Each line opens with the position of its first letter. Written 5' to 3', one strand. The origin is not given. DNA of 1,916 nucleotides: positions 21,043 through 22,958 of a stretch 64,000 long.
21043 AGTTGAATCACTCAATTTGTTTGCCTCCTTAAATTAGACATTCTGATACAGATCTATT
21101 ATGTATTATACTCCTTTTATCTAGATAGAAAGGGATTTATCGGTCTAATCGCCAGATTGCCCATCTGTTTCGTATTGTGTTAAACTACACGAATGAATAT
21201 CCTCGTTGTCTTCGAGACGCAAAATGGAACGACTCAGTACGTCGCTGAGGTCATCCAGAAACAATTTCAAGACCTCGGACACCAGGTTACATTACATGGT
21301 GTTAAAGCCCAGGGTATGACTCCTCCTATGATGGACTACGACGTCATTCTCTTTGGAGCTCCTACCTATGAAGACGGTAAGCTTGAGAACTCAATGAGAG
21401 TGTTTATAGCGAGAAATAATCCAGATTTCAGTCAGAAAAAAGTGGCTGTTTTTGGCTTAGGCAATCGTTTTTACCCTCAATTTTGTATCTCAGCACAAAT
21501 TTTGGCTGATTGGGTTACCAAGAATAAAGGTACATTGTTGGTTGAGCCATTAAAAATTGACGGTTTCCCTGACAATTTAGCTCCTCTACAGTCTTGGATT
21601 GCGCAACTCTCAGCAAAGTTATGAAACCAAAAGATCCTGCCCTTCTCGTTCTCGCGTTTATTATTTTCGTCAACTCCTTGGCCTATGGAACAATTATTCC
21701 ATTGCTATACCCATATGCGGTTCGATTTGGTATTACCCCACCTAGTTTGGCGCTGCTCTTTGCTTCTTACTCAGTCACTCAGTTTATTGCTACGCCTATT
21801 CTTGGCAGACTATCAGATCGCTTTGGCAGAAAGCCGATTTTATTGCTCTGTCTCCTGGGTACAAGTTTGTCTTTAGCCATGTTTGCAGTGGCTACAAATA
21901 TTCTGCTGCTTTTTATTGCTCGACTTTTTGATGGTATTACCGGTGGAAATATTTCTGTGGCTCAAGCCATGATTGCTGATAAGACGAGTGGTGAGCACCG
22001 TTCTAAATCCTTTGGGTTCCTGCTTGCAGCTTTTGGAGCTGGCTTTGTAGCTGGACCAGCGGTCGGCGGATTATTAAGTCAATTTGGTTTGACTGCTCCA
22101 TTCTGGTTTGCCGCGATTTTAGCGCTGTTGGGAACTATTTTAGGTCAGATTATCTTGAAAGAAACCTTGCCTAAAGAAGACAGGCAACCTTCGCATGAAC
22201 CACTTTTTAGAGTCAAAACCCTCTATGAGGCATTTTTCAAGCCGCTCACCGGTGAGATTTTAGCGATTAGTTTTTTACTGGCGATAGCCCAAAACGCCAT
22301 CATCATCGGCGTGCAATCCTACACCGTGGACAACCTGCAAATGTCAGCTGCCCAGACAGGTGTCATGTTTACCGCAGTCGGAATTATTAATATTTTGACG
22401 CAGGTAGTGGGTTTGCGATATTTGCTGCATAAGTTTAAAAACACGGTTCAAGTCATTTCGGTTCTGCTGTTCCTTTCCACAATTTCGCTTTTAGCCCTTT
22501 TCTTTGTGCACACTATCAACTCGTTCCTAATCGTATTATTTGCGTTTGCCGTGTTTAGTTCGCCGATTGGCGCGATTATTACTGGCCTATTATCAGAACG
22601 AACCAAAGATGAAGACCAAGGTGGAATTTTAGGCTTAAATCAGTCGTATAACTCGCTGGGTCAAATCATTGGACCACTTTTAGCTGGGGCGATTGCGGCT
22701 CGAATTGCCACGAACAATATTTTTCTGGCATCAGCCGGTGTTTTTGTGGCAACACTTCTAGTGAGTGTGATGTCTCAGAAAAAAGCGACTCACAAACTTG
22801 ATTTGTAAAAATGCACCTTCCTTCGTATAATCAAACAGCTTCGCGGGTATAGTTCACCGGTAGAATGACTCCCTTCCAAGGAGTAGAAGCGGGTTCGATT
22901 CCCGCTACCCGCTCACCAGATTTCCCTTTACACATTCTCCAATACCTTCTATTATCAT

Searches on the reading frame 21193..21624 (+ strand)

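Call 6: search_protein_families(library=pfam, proteins=[window:21193-21624:+])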
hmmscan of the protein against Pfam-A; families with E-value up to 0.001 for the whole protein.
window:21193-21624:+ (143 aa): 2 families
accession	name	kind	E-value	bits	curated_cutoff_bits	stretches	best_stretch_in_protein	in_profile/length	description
PF00258.30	Flavodoxin_1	-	7.8e-19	68.7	25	1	5-126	1-131/143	Flavodoxin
PF12724.12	Flavodoxin_5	-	1.3e-12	48.7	27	1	4-89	1-83/145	Flavodoxin domain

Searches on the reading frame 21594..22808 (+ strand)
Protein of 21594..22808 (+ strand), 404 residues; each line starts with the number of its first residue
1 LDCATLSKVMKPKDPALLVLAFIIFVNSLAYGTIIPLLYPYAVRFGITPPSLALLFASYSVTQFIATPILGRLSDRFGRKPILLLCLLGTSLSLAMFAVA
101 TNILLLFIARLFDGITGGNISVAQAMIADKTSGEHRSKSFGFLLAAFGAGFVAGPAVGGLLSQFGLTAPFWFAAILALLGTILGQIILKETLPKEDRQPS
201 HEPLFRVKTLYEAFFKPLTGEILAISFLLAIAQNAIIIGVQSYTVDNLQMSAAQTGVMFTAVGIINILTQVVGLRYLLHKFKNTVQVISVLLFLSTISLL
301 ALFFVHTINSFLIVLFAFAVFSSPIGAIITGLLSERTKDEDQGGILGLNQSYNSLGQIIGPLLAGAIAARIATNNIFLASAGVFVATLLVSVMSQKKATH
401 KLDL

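Call 6: search_protein_families(library=pfam, proteins=[window:21594-22808:+])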
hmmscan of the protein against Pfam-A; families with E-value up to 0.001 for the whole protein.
window:21594-22808:+ (404 aa): 4 families
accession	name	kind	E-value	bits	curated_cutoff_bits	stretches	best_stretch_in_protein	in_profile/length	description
PF07690.21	MFS_1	-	1.1e-59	202.6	33.4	2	20-216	1-201/347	Major Facilitator Superfamily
PF12832.13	MFS_1_like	-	1.6e-08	34.4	25.2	0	19-85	3-70/373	MFS_1 like family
PF06779.20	MFS_4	-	3.7e-07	30.3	26.3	1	73-390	55-363/364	Uncharacterised MFS-type transporter YbfB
PF00083.30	Sugar_tr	-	1.9e-05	24.2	22.3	0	53-312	49-309/452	Sugar (and other) transporter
